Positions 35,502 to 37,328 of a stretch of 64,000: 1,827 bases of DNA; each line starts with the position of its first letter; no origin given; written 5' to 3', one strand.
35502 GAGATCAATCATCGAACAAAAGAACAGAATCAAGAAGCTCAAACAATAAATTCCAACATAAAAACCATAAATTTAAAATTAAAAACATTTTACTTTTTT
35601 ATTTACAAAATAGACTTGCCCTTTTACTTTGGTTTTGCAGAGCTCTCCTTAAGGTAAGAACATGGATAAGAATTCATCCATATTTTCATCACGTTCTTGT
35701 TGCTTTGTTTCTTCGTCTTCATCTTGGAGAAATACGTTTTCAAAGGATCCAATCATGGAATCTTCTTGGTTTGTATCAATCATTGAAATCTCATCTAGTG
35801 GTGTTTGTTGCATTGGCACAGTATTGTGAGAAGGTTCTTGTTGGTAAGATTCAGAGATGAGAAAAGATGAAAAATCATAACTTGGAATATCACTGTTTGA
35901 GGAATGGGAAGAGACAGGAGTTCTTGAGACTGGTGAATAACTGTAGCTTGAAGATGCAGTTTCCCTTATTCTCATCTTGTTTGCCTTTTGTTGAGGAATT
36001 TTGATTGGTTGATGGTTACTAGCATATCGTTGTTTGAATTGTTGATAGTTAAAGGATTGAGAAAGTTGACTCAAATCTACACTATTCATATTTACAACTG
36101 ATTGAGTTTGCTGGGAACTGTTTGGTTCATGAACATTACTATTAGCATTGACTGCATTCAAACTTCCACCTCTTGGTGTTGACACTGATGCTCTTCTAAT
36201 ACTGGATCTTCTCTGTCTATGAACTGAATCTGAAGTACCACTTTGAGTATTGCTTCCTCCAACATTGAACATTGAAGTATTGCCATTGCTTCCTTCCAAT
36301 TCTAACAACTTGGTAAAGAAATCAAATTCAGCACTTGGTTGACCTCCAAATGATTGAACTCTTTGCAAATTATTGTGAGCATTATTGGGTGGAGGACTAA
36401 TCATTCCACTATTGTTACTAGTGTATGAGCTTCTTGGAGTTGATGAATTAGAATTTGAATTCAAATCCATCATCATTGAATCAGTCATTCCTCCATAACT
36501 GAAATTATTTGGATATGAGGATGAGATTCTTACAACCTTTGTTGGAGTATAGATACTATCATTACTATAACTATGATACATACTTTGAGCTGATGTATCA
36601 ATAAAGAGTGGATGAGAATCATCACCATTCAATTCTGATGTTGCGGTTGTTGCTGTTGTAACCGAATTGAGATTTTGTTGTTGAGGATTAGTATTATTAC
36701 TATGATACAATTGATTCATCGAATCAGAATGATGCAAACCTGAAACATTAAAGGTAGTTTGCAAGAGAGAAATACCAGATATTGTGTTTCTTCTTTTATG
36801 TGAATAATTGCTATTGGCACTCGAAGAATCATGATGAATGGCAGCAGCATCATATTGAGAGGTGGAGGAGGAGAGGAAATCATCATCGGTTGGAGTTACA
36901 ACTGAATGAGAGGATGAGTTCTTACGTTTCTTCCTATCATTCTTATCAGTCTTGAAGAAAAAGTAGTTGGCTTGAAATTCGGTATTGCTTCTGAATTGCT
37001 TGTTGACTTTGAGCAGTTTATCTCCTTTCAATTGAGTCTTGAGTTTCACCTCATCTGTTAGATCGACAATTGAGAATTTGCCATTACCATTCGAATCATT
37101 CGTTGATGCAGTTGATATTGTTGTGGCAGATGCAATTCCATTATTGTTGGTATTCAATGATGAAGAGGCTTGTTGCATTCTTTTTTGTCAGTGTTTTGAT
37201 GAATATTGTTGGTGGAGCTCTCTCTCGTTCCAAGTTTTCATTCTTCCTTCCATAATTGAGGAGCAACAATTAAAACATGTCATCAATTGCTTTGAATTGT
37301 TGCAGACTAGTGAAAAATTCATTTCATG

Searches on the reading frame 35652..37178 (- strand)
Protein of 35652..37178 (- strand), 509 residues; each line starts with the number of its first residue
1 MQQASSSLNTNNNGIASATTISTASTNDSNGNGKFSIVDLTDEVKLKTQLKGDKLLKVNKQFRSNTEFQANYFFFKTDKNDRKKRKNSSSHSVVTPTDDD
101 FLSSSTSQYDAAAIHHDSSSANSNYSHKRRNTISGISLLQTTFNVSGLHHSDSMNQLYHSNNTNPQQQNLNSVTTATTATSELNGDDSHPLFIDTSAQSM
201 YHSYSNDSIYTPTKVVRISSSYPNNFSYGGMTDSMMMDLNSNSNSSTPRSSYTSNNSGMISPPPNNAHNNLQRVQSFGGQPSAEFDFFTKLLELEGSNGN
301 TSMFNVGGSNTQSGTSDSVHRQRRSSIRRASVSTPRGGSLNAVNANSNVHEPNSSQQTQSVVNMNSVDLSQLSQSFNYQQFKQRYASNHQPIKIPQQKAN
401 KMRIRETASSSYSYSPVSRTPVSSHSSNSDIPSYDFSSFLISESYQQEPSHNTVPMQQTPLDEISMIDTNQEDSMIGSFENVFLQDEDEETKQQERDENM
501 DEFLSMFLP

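Call 29: find_encoding_contigs(protein=P0133, flank=10000, max_places=5)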
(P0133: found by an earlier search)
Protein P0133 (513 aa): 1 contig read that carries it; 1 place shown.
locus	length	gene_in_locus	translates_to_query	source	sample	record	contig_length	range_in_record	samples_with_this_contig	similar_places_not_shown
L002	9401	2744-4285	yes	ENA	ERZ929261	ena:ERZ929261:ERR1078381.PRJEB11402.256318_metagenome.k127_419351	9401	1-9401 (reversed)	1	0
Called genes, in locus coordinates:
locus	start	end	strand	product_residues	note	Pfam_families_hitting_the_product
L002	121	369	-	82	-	PF01249:Ribosomal_S21e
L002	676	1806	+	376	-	PF00226:DnaJ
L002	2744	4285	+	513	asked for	-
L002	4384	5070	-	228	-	PF01248:Ribosomal_L7Ae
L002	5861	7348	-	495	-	-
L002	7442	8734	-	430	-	-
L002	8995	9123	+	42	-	PF00887:ACBP (weak)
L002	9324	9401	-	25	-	?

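Call 44: list_cluster_members(proteins=[L002:7445-8734:-, L002:5864-7348:-, L002:4387-5070:-])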
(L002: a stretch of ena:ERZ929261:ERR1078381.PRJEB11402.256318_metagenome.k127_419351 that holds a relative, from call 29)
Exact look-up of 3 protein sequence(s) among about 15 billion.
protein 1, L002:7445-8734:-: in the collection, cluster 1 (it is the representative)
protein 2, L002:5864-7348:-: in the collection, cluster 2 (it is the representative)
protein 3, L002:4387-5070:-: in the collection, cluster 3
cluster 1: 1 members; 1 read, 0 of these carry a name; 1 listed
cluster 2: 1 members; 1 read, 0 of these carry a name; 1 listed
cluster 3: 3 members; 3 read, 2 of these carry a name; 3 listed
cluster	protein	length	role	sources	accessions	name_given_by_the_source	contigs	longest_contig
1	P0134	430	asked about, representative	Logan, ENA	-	-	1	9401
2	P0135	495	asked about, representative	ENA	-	-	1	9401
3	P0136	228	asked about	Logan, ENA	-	-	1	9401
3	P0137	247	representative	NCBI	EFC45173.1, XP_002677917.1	predicted protein, partial [Naegleria gruberi]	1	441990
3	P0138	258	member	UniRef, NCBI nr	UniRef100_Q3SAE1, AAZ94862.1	60S ribosomal protein L7a n=1 Tax=Naegleria gruberi TaxID=5762 RepID=Q3SAE1_NAEGR | ribosomal protein L7A [Naegleria gruberi]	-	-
